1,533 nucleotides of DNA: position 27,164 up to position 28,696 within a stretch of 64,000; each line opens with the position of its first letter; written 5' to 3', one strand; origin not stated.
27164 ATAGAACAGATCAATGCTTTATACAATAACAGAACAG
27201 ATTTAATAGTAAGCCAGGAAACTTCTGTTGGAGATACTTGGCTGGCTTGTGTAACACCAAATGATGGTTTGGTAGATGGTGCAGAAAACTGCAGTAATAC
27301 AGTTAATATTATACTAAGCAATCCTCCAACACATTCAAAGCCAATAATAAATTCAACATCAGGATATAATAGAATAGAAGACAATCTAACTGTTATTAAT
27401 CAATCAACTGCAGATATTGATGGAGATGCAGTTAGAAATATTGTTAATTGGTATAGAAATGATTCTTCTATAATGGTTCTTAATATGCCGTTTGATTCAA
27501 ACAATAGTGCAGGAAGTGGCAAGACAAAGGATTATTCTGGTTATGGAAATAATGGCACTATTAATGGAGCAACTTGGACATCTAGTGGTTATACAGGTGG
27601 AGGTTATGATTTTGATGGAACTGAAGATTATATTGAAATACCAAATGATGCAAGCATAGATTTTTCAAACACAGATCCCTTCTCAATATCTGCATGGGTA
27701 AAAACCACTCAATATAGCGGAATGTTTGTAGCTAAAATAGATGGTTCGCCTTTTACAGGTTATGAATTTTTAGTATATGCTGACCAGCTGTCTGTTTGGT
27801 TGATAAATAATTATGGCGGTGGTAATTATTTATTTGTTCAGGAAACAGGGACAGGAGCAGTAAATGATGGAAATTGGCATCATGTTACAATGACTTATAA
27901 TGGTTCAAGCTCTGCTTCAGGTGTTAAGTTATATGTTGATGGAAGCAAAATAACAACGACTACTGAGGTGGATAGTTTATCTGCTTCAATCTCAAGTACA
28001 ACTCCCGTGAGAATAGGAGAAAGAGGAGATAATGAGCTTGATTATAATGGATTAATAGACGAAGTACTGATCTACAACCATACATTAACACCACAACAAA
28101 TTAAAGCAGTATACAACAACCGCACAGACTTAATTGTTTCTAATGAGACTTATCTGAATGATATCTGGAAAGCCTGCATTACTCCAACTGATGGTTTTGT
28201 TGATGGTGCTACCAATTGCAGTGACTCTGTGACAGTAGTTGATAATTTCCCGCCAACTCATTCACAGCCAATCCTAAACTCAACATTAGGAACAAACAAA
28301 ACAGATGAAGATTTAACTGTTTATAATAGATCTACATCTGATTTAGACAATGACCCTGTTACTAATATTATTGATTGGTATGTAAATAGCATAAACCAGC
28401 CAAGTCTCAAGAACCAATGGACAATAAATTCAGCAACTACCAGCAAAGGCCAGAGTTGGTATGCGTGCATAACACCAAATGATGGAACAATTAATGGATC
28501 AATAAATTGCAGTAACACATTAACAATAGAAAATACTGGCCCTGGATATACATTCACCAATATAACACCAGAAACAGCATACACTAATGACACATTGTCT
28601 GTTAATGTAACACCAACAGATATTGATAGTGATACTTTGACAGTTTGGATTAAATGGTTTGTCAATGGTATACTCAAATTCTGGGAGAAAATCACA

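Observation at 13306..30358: Domain-in-domain architecture: LamG inserted into a ~95-aa W-x-AC-x-TPNDG module, reused 14 times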

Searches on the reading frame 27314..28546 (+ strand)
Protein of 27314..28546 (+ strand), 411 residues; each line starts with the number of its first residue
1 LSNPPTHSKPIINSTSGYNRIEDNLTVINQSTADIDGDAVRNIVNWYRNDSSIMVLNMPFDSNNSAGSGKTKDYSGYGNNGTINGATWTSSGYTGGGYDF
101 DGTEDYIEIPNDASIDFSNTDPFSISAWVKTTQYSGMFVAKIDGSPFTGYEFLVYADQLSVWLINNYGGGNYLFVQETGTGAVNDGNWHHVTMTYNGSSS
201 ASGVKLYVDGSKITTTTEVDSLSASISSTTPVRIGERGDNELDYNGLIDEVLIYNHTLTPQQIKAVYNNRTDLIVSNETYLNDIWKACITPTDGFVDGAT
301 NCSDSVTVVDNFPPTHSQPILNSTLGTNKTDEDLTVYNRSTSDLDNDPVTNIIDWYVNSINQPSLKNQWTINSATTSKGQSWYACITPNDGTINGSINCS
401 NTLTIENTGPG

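Call 25: predict_structure(alignment_id=A2)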
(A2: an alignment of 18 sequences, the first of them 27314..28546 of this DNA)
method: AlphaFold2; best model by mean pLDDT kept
length: 411 residues; sequences in the alignment: 18
mean_pLDDT: 84.2   pTM: 0.75
mean pLDDT of the five models: 84.2, 82.1, 82.0, 79.1, 75.9
residues with pLDDT >= 90: 235; 70-90: 86; 50-70: 80; < 50: 10
segments of 3 or more residues with pLDDT < 50: 315-317, 408-411
pLDDT, mean of each block of 10 residues (from residue 1): 92 95 96 93 97 96 89 95 94 90 88 91 96 83 84 90 88 88 86 96 96 93 84 83 79 98 96 97 98 93 96 54 52 58 55 71 67 67 71 62 59 40
secondary structure, 60 per line:
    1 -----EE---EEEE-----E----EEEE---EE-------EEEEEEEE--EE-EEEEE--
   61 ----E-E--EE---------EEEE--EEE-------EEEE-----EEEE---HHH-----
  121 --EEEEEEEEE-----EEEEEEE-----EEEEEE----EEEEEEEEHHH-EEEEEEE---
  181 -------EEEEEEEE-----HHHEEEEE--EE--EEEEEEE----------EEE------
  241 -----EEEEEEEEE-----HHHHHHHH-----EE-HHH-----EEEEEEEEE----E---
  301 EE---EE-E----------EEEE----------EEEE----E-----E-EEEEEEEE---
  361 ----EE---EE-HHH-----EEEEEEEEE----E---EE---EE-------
elements in order: E11-14 E25-28 E41-48 E54-58 E81-84 E87-89 E97-100 E106-109 E123-131 E137-143 E149-154 E159-166 E171-177 E188-195 E204-208 E215-221 E232-234 E246-254 H260-267 E284-292 E320-323 E334-337 E350-357 E381-389
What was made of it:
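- Composite model: call 25 gives pLDDT 83-98 over residues 1-310 and pTM 0.75. A single composite modelled without a preceding C-half gives an N-half pLDDT of 92-97 with the same DSSP as the intact module (call 25).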

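Call 29: fold_search(model_id=the predicted structure, library=pdb)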
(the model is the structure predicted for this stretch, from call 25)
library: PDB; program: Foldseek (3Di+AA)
matches with E <= 10: 1659; with E <= 0.001: 261
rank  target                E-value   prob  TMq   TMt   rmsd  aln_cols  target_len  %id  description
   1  8byp_N                1.4e-12  1.00  0.41  0.16  18.2       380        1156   15  Botulinum neurotoxin serotype X in complex with NTNH/X (released 2023-02-08)
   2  8byp_X                2.9e-12  1.00  0.42  0.14  17.5       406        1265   16  Botulinum neurotoxin serotype X in complex with NTNH/X (released 2023-02-08)
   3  6hox                  5.1e-12  1.00  0.42  0.41   3.4       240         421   18  Crystal structure of the binding domain of Paraclostridial Mosquitocidal Protein 1 (released 2019-07-10)
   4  7ovw_AAA              5.1e-12  1.00  0.42  0.43  19.1       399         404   16  Binding domain of botulinum neurotoxin E in complex with GD1a (released 2021-08-11)
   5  9ark_A                6.7e-12  1.00  0.43  0.15  19.3       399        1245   16  CryoEM structure of BoNT-NTNH-OrfX2 complex from Clostridium botulinum E1, minor class (released 2025-01-22)
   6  8agk_AAA              8.2e-12  1.00  0.43  0.43  19.5       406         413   14  Botulinum neurotoxin subtype A6 cell binding domain in complex with GD1a ganglioside (released 2022-09-21)
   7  8qft                  9.0e-12  1.00  0.39  0.14  18.9       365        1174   15  X-ray structure of non-toxic non-hemagglutinin (NTNH) protein from botulinum neurotoxin serotype X (released 2024-08-14)
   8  6es1_A                9.0e-12  1.00  0.42  0.41  18.8       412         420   13  Crystal structure of the binding domain from botulinum neurotoxin A2 bound to extracellular domain of human receptor S (released 2018-04-25)
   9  9ea9_A                1.4e-11  1.00  0.41  0.14  18.4       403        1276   14  Crystal structure of BoNT/A-NTNH-HA70 -VHH_F12-VHH_H7-Fab_NTNH complex (released 2025-09-17)
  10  3n7l                  1.6e-11  1.00  0.39  0.38  19.6       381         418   12  Crystal structure of botulinum neurotoxin serotype D/C VPI 5993 binding domain (released 2010-09-08)
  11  9arj_A                1.7e-11  1.00  0.42  0.15  20.0       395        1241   16  CryoEM structure of BoNT-NTNH-OrfX2 complex from Clostridium botulinum E1, major class (released 2025-01-22)
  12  3hmy_A                2.7e-11  1.00  0.43  0.40  19.2       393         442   15  Crystal structure of HCR/T complexed with GT2 (released 2009-07-14)
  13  7uia_A                2.9e-11  1.00  0.43  0.43  19.9       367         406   17  Crystal structure of BoNT/E receptor binding domain in complex with SV2 and VHH (released 2023-04-05)
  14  3rsj_A                2.9e-11  1.00  0.42  0.43  19.7       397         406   15  Structure of HCRF in complex with Ganglioside GD1a (released 2011-08-17)
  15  9arl_A                2.9e-11  1.00  0.42  0.14  19.1       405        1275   14  CryoEM structure of BoNT-NTNH-OrfX2 complex from Clostridium botulinum strain A1-ST7B, major class (released 2025-01-22)
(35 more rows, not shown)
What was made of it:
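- On Laminin_G_3 - the inserted domain: Calls 25 and 29: the model has pLDDT 83-98 over the composite.
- Call 29 finds structural matches to clostridial-neurotoxin lectin-like jelly rolls, E 1e-12.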
